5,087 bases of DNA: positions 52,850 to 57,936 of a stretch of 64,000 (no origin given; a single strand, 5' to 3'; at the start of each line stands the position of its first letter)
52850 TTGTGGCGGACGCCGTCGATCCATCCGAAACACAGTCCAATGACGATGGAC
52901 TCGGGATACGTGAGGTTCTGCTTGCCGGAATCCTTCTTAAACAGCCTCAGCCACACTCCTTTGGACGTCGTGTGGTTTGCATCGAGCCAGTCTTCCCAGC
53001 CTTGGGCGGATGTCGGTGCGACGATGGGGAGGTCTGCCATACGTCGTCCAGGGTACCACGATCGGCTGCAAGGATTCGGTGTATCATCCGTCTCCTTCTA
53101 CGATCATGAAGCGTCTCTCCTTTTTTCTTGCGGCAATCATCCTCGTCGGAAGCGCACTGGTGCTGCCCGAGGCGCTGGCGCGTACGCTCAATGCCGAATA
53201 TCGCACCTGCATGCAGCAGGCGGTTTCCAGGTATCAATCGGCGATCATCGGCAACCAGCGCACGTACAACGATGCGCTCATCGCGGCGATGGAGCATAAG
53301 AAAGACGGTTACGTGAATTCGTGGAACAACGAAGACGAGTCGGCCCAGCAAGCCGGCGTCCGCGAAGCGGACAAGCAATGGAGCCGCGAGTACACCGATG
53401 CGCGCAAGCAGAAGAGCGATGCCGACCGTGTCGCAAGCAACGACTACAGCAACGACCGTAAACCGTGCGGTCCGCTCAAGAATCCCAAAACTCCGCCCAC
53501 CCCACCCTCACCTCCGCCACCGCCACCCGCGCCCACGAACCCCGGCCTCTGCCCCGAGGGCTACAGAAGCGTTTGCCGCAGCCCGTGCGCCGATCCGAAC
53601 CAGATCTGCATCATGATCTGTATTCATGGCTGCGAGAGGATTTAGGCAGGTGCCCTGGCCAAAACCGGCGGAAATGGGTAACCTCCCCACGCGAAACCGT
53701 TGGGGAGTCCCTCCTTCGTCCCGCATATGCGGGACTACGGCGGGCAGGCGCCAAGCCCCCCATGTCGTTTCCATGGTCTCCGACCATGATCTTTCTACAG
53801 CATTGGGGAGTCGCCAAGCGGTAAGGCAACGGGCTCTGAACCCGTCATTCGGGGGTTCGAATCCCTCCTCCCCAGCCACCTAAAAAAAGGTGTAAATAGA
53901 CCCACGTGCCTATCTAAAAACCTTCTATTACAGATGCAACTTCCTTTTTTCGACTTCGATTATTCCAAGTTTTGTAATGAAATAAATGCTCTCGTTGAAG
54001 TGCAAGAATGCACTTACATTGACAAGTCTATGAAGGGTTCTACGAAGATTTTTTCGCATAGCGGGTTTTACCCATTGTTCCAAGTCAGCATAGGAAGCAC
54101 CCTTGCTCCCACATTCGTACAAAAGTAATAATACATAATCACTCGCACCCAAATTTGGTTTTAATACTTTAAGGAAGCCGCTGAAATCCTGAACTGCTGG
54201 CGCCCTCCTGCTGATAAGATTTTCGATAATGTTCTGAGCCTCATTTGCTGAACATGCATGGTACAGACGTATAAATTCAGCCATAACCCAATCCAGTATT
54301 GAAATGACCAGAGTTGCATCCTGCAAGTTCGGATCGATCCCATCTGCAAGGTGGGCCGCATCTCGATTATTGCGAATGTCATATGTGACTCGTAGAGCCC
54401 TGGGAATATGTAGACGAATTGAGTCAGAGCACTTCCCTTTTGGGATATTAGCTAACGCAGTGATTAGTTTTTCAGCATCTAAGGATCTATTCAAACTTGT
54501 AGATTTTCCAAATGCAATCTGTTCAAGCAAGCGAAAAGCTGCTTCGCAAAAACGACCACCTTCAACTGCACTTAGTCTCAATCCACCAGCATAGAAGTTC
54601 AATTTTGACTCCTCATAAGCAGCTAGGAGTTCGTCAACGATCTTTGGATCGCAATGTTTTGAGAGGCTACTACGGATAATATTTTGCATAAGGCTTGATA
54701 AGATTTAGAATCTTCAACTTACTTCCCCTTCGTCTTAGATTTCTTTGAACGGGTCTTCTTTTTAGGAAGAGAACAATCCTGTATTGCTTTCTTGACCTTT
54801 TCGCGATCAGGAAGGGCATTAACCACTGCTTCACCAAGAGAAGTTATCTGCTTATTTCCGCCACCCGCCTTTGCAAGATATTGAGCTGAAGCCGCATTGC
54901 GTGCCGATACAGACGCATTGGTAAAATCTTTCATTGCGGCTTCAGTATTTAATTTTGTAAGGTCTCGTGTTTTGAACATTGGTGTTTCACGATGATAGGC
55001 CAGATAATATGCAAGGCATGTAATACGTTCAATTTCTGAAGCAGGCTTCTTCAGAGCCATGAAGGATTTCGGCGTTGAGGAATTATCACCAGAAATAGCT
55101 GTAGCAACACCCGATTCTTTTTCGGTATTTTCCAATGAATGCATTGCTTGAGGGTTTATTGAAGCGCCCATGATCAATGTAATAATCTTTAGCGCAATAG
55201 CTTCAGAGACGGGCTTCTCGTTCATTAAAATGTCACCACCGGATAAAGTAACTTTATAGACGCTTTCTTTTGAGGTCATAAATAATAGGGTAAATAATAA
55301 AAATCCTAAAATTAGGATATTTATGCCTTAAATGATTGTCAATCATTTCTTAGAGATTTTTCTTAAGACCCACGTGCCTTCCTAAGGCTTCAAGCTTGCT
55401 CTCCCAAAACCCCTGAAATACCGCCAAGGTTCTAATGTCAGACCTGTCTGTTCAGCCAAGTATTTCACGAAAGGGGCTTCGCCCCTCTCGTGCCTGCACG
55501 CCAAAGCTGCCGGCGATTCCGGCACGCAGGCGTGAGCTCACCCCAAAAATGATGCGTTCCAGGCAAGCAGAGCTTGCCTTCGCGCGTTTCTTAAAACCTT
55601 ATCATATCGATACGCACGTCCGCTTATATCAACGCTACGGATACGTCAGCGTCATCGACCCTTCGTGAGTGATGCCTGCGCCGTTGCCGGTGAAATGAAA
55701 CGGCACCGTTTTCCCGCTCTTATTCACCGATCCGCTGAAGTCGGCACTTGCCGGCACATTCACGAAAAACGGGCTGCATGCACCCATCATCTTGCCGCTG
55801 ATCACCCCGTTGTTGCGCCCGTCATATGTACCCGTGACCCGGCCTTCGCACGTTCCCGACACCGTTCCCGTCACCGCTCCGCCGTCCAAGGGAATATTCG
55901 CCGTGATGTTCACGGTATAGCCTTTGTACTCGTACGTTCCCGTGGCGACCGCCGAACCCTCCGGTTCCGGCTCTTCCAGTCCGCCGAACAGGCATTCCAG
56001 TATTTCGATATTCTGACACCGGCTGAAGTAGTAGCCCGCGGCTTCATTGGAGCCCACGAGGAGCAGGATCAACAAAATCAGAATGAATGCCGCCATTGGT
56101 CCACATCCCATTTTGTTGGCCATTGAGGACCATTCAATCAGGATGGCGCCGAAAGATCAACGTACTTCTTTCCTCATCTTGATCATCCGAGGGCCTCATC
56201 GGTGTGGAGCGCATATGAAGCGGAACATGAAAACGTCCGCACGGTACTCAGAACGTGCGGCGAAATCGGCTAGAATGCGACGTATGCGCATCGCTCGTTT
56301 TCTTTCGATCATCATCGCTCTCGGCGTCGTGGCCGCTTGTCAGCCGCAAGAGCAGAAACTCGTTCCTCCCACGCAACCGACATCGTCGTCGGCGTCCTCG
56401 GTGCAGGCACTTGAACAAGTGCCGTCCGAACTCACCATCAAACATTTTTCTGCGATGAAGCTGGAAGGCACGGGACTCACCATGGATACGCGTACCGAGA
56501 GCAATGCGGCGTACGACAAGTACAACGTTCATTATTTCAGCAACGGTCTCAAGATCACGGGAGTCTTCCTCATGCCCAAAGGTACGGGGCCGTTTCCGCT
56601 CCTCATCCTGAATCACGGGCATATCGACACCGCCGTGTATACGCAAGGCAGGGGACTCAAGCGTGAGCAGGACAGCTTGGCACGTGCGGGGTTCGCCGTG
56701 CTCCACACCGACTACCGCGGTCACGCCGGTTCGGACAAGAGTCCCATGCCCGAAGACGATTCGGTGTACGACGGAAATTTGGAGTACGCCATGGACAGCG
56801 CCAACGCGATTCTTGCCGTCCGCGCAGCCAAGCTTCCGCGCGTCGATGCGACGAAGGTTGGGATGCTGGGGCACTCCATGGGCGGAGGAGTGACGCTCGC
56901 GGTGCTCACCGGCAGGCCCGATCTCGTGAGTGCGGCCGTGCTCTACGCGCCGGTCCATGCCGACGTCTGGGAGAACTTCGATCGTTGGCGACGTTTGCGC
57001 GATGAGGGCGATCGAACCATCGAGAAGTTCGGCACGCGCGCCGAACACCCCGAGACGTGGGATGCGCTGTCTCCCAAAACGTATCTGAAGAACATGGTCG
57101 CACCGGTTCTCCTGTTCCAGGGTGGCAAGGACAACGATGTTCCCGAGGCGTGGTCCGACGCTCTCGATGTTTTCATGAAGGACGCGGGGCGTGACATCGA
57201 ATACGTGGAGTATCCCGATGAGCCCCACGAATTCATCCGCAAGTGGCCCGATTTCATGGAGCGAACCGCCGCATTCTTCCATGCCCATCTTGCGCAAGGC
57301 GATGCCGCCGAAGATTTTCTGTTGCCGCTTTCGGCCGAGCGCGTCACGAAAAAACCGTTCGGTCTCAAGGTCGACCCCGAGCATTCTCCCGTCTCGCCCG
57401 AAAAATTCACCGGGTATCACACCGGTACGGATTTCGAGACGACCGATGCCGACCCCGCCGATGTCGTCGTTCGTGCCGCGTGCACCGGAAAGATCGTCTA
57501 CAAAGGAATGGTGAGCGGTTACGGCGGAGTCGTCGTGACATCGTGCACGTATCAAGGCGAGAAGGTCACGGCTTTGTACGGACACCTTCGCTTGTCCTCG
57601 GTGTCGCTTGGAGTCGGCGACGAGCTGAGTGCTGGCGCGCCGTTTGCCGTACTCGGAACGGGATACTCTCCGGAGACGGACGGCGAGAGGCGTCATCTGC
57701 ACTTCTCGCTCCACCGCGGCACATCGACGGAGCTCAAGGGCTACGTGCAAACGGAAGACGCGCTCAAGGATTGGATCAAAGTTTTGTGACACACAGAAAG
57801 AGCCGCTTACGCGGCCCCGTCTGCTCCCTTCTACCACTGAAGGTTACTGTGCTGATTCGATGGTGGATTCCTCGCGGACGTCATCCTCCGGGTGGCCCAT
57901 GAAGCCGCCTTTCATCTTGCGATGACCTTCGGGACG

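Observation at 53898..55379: Low-GC 1.5-kb islet beside tRNA-Gln, bounded by direct repeats, carrying an orphan HEPN-like two-gene cassette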

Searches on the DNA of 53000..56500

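Call 94: search_rna_families(source=window, start=53000, end=56500, threshold=evalue, max_evalue=1)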
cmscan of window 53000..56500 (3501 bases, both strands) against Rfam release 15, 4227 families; matches with E-value up to 1: 1.
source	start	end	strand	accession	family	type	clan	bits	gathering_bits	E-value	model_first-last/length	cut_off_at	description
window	53804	53875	+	RF00005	tRNA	Gene; tRNA;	CL00001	63.2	29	1.3e-12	1-71/71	no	tRNA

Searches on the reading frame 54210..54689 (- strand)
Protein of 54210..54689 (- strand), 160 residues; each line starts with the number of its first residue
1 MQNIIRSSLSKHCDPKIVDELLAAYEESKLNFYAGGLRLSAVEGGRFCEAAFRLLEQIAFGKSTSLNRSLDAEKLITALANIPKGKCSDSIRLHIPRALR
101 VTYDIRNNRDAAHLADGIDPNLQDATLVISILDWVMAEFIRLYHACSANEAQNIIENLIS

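Call 92: search_solved_structures(query=A6, max_evalue=10, show_alignments=3)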
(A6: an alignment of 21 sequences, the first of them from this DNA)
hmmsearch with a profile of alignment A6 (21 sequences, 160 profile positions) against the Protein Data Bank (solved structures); distinct sequences matched with E-value up to 10: 1.
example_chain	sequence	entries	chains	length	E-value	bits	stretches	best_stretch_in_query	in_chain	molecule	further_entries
4u5b_E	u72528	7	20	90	0.83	12.5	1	17-52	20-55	Con-ikot-ikot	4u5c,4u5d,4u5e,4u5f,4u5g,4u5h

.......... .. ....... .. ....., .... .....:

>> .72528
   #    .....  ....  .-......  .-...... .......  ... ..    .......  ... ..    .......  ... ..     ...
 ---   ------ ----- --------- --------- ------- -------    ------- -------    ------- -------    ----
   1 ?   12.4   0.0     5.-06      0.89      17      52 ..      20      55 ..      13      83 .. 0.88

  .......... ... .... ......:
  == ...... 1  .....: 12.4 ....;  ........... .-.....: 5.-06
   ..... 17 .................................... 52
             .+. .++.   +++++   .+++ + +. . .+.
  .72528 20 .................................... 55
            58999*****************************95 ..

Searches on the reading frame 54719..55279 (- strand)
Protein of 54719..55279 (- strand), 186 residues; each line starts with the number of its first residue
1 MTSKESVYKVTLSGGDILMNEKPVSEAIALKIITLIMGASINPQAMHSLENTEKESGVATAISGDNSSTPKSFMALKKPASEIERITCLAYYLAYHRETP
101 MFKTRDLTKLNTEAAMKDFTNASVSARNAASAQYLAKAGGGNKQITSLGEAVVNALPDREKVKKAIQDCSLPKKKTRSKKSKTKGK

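Call 7: search_protein_families(library=pfam, proteins=[window:54719-55279:-], max_evalue=1)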
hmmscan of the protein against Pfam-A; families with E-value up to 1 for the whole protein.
window:54719-55279:- (186 aa): 0 families

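Call 8: search_protein_families(library=padloc, proteins=[window:54719-55279:-], max_evalue=1)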
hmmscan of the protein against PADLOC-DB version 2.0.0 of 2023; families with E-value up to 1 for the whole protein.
window:54719-55279:- (186 aa): 0 families

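Call 9: search_protein_families(library=ncbifam, proteins=[window:54719-55279:-], max_evalue=1)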
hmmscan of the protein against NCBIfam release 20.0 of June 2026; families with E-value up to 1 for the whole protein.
window:54719-55279:- (186 aa): 1 family
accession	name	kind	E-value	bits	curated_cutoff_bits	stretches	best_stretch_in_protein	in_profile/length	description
NF052619.1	ChiD_Serratia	equivalog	0.08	11.9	750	1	49-126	179-256/416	chitinase ChiD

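Call 10: search_protein_families(library=phrogs, proteins=[window:54719-55279:-], max_evalue=1)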
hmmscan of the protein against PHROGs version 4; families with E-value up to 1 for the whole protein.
window:54719-55279:- (186 aa): 0 families

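Call 12: find_homologous_proteins(query=window:54719-55279:-, max_evalue=0.01)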
Query window:54719-55279:- (186 aa): 234 proteins with E <= 0.01 among 507 candidates; the best 120 are listed.
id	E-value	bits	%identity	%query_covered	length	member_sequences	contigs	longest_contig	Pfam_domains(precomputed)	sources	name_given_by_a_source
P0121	2.6e-111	387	100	100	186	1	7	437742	-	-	-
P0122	1.2e-53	199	53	99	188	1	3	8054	-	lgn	-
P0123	2.2e-53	199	56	98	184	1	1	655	-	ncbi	-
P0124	9.0e-52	193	55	99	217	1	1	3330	-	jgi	-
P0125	1.1e-50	190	57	90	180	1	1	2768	-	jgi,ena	jgi:hypothetical protein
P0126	2.2e-50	189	58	90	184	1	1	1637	-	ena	-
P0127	1.2e-49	186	58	98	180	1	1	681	-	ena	-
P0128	1.6e-49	186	55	94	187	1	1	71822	-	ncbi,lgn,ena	-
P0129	6.0e-49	184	56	97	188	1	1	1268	-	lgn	-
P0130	6.5e-49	184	54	88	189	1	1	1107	-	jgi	jgi:hypothetical protein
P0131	8.4e-49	184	53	99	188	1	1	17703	-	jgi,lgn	-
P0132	3.9e-48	182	56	98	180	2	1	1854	-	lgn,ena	-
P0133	1.1e-47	180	54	94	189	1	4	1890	-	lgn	-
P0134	2.0e-47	179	53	98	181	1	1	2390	-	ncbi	-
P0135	4.1e-47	178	54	99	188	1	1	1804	-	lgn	-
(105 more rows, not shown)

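Call 36: predict_structure(alignment_id=A2)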
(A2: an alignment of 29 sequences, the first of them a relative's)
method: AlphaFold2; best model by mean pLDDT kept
length: 186 residues; sequences in the alignment: 29
mean_pLDDT: 81.2   pTM: 0.59
mean pLDDT of the five models: 81.2, 80.9, 80.1, 79.2, 78.3
residues with pLDDT >= 90: 100; 70-90: 44; 50-70: 12; < 50: 30
segments of 3 or more residues with pLDDT < 50: 39-65
pLDDT, mean of each block of 10 residues (from residue 1): 67 77 83 71 44 35 61 96 98 96 98 97 98 96 97 96 93 72 61
secondary structure, 60 per line:
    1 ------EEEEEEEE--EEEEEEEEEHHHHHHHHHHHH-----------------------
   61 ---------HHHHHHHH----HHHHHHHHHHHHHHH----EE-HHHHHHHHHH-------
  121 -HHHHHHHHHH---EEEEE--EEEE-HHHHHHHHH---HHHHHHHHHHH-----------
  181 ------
elements in order: E7-14 E17-25 H26-37 H70-77 H82-96 H104-113 H122-131 E135-139 E142-145 H147-155 H159-169
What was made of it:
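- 54719..55279 (-): 186-aa partner gene. N-terminal beta-hairpin plus helix (residues 1-37), disordered linker, winged helix (residues 70-169, nt 54773-55072) and a basic tail. AF2 model with pLDDT 81 (call 36).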

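Call 43: fold_search(model_id=the predicted structure, library=pdb)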
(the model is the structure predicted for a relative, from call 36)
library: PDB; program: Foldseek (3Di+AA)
matches with E <= 10: 737; with E <= 0.001: 0
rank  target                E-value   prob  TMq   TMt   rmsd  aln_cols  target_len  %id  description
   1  5zuz_MODEL_1_A        2.9e-02  0.97  0.29  0.47  11.3        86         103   14  Solution Structure of the DNA-Binding Domain of Rok (released 2018-10-17)
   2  6l0o                  4.4e-02  1.00  0.31  0.70   2.3        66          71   15  WH domain of human MCM8 (released 2020-04-29)
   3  3euh_C                7.6e-02  0.90  0.30  0.27   7.3       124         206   14  Crystal Structure of the MukE-MukF Complex (released 2009-01-20)
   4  8b9d_4                9.1e-02  0.96  0.27  0.09   3.3        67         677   15  Human replisome bound by Pol Alpha (released 2023-08-09)
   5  9gmb_E                9.1e-02  0.57  0.26  0.24   7.5       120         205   14  MukEF in complex with the phage protein gp5.9 (released 2025-03-26)
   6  7nyw_E                1.0e-01  0.84  0.29  0.26   6.9       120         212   13  Cryo-EM structure of the MukBEF-MatP-DNA head module (released 2021-07-07)
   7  7v9x_C                1.0e-01  0.60  0.25  0.34  13.1       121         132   16  Cryo-EM structure of E.coli retron-Ec86 in complex with its effector at 2.8 angstrom (released 2022-08-31)
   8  2va8_A                1.4e-01  0.84  0.28  0.09   3.9        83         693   18  DNA Repair Helicase Hel308 (released 2008-01-15)
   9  7kym_B                1.4e-01  0.57  0.27  0.34  13.8       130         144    9  Crystal structure of the MarR family transcriptional regulator from Bradyrhizobium japonicum (released 2021-12-15)
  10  9gm9_Q                1.6e-01  0.63  0.28  0.37   6.2       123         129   14  MukBEF in a DNA capture state (released 2025-03-26)
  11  2va8_B                1.7e-01  0.87  0.28  0.09   3.6        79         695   16  DNA Repair Helicase Hel308 (released 2008-01-15)
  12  5zux_MODEL_1_A        1.9e-01  0.91  0.28  0.50   3.9        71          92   15  Solution Structure of the DNA complex of the C-terminal Domain of Rok (released 2018-10-17)
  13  8s0c_A                2.1e-01  0.57  0.30  0.44  11.0       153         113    7  H. sapiens ORC1-5 bound to double stranded DNA as part of the MCM-ORC complex (released 2024-10-02)
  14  8qbl_G                2.2e-01  0.41  0.24  0.34  11.5       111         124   19  Retron-Eco1 filament with inactive effector (E106A, 2 segments) (released 2024-06-05)
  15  3vb2_B                2.4e-01  0.77  0.31  0.41  10.8       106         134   10  Crystal Structure of the Reduced Form of MarR from E.coli (released 2013-01-30)
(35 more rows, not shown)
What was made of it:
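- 54719..55279 (-): Foldseek hits to the Rok DNA-binding domain, MCM8 WH, MukE and MarR (call 43).
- On Type II toxin-antitoxin module: A winged-helix partner is predicted (calls 36, 43).
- The top Foldseek hit is the Rok DNA-binding domain at E 0.03 (calls 36, 43).
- Tried and rejected: A kleisin/KITE (ScpA/ScpB, MukF/MukE) reading was prompted by protein sizes and MukE fold hits (call 43).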

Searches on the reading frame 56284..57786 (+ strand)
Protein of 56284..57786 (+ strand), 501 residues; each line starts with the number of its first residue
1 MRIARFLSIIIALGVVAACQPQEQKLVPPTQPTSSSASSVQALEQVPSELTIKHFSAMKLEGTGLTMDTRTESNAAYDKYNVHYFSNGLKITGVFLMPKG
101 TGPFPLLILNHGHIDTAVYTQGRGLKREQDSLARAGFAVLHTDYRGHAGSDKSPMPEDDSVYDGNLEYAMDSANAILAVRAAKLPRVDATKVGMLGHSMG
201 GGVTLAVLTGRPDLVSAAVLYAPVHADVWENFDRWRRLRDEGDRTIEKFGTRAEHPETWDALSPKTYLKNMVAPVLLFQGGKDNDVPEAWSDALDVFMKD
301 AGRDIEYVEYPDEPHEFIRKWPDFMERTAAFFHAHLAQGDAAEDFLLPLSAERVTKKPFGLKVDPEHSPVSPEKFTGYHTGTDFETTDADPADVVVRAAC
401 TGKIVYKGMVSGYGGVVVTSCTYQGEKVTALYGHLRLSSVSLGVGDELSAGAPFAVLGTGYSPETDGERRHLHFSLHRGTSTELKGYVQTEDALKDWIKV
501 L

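Call 37: find_related_loci(query=window:56284-57786:+, collection=genome_contigs, flank=8000)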
Query window:56284-57786:+ (501 aa) in genome_contigs; peptide patterns used: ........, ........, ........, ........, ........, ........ (x = any residue, [..] = any of these).
40 stretches matched a pattern; 1 encode a relative of the query (tblastn E <= 1e-3); 1 distinct loci.
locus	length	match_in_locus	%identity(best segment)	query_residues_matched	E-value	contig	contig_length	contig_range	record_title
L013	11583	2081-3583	87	1-501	0e+0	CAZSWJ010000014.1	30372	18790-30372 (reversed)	MAG TPA_asm: uncultured Candidatus Peribacteria bacterium isolate SRP150892_co2_42 genome assembly, contig: NODE_1933_le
